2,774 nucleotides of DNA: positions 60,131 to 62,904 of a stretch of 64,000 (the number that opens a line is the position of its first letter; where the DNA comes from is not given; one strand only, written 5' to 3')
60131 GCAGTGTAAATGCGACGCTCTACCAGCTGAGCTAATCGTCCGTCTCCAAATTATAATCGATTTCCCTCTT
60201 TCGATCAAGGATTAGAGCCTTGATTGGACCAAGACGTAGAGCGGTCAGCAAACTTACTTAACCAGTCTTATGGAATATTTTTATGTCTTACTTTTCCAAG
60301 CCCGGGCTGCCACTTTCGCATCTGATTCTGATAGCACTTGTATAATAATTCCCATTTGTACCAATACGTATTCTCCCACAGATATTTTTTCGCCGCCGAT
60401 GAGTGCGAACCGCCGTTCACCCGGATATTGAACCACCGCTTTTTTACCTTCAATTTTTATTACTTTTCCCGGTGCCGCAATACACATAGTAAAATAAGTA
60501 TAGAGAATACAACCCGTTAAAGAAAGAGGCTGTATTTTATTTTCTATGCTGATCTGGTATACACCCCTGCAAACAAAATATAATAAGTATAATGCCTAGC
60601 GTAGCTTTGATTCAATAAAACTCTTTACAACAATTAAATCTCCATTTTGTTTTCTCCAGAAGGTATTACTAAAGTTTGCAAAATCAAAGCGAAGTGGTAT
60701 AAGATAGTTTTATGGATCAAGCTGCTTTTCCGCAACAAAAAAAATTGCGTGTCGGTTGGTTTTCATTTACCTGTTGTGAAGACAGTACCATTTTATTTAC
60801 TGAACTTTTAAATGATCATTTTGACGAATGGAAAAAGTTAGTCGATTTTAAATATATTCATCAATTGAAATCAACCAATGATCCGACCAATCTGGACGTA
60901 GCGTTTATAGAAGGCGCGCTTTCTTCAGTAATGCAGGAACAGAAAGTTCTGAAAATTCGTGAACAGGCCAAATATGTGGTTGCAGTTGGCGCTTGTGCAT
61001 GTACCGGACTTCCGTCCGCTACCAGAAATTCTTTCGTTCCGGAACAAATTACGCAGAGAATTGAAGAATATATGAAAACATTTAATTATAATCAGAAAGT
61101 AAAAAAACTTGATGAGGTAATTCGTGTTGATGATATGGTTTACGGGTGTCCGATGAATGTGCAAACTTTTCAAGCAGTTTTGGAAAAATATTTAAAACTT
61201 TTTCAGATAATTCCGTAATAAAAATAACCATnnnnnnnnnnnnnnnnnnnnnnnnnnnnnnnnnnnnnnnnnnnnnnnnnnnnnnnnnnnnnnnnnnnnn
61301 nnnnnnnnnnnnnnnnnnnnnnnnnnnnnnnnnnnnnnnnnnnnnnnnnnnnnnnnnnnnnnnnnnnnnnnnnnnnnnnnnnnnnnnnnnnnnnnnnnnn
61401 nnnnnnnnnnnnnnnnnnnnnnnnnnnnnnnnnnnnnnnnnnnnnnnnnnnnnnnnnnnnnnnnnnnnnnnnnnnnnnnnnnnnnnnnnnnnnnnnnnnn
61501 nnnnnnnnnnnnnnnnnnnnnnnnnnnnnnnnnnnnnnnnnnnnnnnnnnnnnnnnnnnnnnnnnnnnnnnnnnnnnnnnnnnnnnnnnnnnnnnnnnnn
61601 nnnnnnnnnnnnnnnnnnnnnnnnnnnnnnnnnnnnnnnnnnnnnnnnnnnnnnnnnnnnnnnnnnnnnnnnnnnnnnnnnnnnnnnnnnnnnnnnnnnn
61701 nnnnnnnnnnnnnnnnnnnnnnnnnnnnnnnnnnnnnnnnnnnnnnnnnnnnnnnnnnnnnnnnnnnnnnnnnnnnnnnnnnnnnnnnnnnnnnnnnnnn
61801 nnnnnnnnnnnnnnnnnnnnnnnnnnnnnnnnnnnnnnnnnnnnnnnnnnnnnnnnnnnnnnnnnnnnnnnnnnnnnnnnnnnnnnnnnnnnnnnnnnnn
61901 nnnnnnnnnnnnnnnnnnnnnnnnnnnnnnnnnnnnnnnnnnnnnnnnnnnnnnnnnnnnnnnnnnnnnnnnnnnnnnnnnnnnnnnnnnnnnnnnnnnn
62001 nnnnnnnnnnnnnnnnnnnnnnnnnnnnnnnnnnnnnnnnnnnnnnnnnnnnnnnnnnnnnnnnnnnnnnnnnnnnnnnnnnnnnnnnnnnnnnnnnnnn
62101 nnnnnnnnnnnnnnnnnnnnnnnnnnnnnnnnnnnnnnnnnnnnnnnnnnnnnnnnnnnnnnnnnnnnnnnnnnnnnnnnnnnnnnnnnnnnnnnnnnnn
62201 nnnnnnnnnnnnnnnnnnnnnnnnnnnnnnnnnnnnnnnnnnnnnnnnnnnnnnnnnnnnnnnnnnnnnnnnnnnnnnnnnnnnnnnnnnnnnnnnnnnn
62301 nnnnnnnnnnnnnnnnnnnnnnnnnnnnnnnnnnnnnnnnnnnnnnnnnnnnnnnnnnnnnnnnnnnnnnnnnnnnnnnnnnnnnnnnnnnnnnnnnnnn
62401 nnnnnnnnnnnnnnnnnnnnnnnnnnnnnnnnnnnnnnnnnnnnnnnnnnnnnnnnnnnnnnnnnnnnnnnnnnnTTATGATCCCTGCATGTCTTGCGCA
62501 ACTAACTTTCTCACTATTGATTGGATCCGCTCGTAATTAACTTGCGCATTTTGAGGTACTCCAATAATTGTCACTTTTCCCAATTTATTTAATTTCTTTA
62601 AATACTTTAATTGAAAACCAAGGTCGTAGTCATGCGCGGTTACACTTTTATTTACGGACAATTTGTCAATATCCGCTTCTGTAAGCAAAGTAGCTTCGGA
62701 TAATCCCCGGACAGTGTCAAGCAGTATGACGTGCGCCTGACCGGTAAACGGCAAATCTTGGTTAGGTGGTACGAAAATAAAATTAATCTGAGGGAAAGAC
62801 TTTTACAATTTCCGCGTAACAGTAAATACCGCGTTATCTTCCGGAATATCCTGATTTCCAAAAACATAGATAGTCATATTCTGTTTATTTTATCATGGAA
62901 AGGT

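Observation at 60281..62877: Minimal [NiFe]-hydrogenase locus with a NuoB-type small subunit and a large subunit lacking the C-terminal His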

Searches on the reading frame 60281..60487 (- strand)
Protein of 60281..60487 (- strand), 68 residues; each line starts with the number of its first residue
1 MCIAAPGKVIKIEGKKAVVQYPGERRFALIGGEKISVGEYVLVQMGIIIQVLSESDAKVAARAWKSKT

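Call 3: search_protein_families(library=pfam, proteins=[window:60281-60487:-], max_evalue=0.01)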
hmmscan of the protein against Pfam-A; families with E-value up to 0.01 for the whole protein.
window:60281-60487:- (68 aa): 1 family
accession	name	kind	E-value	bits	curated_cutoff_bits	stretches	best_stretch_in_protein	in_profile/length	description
PF01455.23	HupF_HypC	-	1.8e-15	57.3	28.5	1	1-64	1-65/65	HupF/HypC family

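Call 4: search_protein_families(library=ncbifam, proteins=[window:60281-60487:-], max_evalue=0.01)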
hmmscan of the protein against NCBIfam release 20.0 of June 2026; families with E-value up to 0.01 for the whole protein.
window:60281-60487:- (68 aa): 4 families
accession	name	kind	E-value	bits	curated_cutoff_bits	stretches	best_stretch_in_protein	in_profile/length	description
TIGR00074.1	hypC_hupF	subfamily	1.3e-13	50.6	48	1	1-65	1-66/80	HypC/HybG/HupF family hydrogenase formation chaperone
NF007712.0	PRK10409.1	equivalog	7.7e-06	26.1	136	1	1-60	1-67/90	HypC/HybG/HupF family hydrogenase formation chaperone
NF007721.0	PRK10413.1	equivalog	0.00038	20.3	115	1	1-64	1-72/87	hydrogenase maturation factor HybG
NF040942.2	hypo_ExtJ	equivalog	0.0045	17.4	52.5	1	3-50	22-57/77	selenite/tellurite reduction operon protein ExtJ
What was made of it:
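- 60281..60487 (-): hypC: HypC/HupF-family chaperone, 68 aa, MCIAAPG N-terminus. Gln replaces the usual His of the VLVHVG motif. Pfam PF01455 1.8e-15 and TIGR00074 1.3e-13 (calls 3, 4).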

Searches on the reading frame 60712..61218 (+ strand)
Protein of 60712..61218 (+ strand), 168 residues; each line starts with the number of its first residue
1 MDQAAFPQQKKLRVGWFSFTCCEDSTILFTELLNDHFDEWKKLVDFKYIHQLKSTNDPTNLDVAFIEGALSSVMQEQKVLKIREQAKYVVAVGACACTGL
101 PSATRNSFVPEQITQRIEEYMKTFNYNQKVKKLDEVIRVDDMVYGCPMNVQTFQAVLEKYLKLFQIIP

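Call 3: search_protein_families(library=pfam, proteins=[window:60712-61218:+], max_evalue=0.01)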
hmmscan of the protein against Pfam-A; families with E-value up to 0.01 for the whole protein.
window:60712-61218:+ (168 aa): 2 families
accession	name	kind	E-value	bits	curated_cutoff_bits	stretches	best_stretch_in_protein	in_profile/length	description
PF01058.29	Oxidored_q6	-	2.1e-18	66.7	27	1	23-159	2-127/128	NADH ubiquinone oxidoreductase, 20 Kd subunit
PF12450.13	vWF_A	-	0.0077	16.6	25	0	102-151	40-89/94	von Willebrand factor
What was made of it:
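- Checked: Small subunit: 60712-61218 (+), 168 aa. Pfam Oxidored_q6 2.1e-18 (call 3).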

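Call 4: search_protein_families(library=ncbifam, proteins=[window:60712-61218:+], max_evalue=0.01)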
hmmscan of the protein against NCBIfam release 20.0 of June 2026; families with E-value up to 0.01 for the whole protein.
window:60712-61218:+ (168 aa): 12 families
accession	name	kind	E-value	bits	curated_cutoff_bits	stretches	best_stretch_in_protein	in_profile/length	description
NF040836.1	sulfhyd_HydD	equivalog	1.5e-16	60.4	500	1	9-159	3-152/261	NADPH-dependent hydrogenase/sulfhydrogenase 1 subunit delta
NF040831.1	sulfhyd_ShyD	equivalog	6.2e-11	42.4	460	1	12-157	1-145/240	NAD(P)-dependent hydrogenase/sulfhydrogenase 2 subunit delta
TIGR03294.1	FrhG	equivalog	1.1e-10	41.7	245.5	1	12-159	2-139/228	coenzyme F420 hydrogenase subunit gamma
NF045875.1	F420_non_VhuG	exception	1.3e-09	37.8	450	1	11-151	4-154/286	F420-non-reducing hydrogenase subunit VhuG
TIGR01957.1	nuoB_fam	subfamily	1.7e-06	28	142.7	1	44-103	41-102/145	NADH-quinone oxidoreductase subunit B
NF005012.1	PRK06411.1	subfamily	5.2e-06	26.1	116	1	55-99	68-114/166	NADH-quinone oxidoreductase subunit NuoB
NF011395.0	PRK14820.1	equivalog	0.00013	21.8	263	0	51-99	64-114/180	NADH-quinone oxidoreductase subunit B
NF011390.0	PRK14815.1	equivalog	0.00031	20.1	281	0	58-99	71-114/183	NADH dehydrogenase subunit B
NF011391.0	PRK14816.1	equivalog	0.00033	20.3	283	0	55-102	87-136/196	NADH-quinone oxidoreductase subunit B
NF011393.0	PRK14818.1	equivalog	0.00041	19.9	255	0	130-167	121-155/173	NADH dehydrogenase subunit B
NF011388.0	PRK14813.1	equivalog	0.0014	18.5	294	0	57-103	64-112/189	NADH dehydrogenase subunit B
NF011394.0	PRK14819.1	equivalog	0.003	17.1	312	0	57-101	68-114/264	NADH-quinone oxidoreductase subunit B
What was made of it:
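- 60712..61218 (+): Small subunit, 168 aa, with the proximal-cluster domain only. Motifs: FTCCEDS (C21, C22), GACACTG (C95, C97), GCPM (C146). No Tat signal. Best NCBIfam match is sulfhyd_HydD at 1.5e-16, against 1.7e-6 for nuoB_fam (calls 3, 4).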

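Call 20: search_solved_structures(query=window:60712-61218:+, max_evalue=0.01, show_alignments=4)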
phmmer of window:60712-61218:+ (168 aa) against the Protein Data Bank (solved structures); distinct sequences matched with E-value up to 0.01: 12.
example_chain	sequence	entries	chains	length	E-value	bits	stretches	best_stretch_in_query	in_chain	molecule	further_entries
9e15_A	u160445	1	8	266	2.9e-13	53.5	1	10-157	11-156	Sulfhydrogenase 1 subunit delta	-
9nez_A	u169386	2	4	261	4.6e-13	52.8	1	11-158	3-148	Sulfhydrogenase 1 subunit delta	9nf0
9e1j_A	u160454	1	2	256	9.2e-13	51.8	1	11-158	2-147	Sulfhydrogenase 1 subunit delta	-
7t2r_E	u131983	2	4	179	6e-09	39.5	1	13-125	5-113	NiFe hydrogenase small subunit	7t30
9sfi_I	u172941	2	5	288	1e-07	35.5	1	11-148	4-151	F420-non-reducing hydrogenase small subunit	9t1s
5odc_E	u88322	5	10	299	5.8e-07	33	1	41-159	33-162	Methyl-viologen reducing hydrogenase subunit G | Methyl-viologen reducing hydrogenase, subunit G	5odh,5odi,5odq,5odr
9sw2_E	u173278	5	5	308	1.9e-06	31.3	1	29-155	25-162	F420-non-reducing hydrogenase subunit G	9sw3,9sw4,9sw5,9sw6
5xf9_C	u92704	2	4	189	6.5e-06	29.6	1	58-151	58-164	NAD-reducing hydrogenase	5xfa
3zfs_B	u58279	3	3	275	3.1e-05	27.4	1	8-105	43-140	F420-REDUCING HYDROGENASE, SUBUNIT GAMMA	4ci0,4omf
6qii_G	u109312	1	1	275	0.0007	23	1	11-107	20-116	Coenzyme F420 hydrogenase subunit gamma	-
6qgr_G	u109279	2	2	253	0.0011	22.3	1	44-107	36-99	Coenzyme F420 hydrogenase subunit gamma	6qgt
9r51_C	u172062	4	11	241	0.0027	21.1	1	56-99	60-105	F420-reducing [NiFe]-hydrogenase from Methanothermococcus thermolithotrophicus subunit gam | F420-reducing [NiFe]-hydrogenase from Methanothermococcus thermolit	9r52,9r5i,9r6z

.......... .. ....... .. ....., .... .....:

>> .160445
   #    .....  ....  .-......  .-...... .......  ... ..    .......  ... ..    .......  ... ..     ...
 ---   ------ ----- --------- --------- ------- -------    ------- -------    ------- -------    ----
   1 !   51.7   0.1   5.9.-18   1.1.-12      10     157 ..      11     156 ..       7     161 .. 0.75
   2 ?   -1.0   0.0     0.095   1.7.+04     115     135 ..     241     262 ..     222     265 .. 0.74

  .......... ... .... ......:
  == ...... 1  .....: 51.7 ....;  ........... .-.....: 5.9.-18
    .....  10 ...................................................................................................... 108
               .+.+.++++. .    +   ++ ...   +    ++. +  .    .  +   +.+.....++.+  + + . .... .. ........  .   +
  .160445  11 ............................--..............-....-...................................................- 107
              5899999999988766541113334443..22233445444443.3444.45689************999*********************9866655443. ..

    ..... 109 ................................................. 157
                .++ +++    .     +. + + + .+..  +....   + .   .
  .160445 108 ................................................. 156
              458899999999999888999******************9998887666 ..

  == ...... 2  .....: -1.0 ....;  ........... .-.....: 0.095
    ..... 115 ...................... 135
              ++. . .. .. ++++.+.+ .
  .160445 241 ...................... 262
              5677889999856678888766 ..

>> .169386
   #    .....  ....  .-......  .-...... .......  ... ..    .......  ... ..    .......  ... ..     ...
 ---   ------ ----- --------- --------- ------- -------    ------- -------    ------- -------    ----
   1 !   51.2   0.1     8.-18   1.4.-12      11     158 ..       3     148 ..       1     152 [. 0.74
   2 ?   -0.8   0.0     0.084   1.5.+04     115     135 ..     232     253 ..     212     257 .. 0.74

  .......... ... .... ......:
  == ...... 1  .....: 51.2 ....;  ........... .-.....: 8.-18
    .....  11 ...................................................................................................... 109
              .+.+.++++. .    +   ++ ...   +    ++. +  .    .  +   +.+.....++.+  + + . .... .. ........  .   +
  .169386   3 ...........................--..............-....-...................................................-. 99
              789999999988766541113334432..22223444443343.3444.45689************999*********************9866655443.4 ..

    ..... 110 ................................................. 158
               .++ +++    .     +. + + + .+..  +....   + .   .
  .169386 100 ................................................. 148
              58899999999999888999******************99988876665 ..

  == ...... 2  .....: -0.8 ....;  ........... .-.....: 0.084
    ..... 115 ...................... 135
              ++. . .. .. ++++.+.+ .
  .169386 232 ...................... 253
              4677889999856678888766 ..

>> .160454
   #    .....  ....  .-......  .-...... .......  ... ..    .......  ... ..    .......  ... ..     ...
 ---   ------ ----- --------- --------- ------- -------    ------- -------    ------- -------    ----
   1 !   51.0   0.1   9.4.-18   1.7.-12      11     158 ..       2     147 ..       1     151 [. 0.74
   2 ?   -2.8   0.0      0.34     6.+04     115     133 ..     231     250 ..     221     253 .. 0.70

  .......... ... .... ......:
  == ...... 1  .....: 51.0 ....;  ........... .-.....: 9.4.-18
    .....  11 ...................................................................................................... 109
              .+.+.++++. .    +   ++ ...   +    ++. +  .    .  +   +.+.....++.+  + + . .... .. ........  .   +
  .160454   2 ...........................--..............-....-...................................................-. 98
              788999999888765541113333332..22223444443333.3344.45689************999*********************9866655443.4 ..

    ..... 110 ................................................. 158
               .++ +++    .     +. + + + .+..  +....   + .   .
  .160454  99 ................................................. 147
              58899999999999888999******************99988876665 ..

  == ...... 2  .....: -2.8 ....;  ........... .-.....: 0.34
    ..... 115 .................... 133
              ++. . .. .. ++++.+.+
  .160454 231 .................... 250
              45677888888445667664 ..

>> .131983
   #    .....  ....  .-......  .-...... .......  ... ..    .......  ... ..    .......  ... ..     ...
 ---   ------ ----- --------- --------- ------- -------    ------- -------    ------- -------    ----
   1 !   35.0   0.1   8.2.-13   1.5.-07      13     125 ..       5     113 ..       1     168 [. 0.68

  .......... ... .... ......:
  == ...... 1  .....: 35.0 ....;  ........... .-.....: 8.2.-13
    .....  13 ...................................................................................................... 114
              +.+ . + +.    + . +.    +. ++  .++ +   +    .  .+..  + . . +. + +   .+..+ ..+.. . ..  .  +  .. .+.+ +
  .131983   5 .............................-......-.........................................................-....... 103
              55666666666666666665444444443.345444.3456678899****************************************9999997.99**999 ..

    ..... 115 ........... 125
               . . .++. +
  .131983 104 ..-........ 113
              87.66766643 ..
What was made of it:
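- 60712..61218 (+): Best PDB match is P. furiosus SHI delta at 2.9e-13 over residues 10-157 (call 20).
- On Group 3b (sulfhydrogenase) [NiFe]-hydrogenase: TCCEDS stands where SHI has TSCYGCQ (call 20).
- Checked: P. furiosus HydD is 261 aa by comparison (call 20).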

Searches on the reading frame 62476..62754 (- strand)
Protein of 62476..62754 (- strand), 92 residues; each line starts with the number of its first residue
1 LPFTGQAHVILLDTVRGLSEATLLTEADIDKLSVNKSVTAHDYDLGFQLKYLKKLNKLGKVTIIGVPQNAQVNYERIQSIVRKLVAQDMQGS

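Call 3: search_protein_families(library=pfam, proteins=[window:62476-62754:-], max_evalue=0.01)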
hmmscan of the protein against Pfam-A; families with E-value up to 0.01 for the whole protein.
window:62476-62754:- (92 aa): 1 family
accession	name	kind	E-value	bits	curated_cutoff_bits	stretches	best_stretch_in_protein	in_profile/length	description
PF01750.23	HycI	-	0.00089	19.6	23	1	6-73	36-106/130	Hydrogenase maturation protease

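Call 4: search_protein_families(library=ncbifam, proteins=[window:62476-62754:-], max_evalue=0.01)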
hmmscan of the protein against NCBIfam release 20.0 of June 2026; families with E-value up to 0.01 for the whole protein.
window:62476-62754:- (92 aa): 1 family
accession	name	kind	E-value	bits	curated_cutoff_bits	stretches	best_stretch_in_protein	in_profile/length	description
TIGR00072.1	hydrog_prot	superfamily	0.0007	19.6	47.45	1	5-69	51-118/145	hydrogenase maturation protease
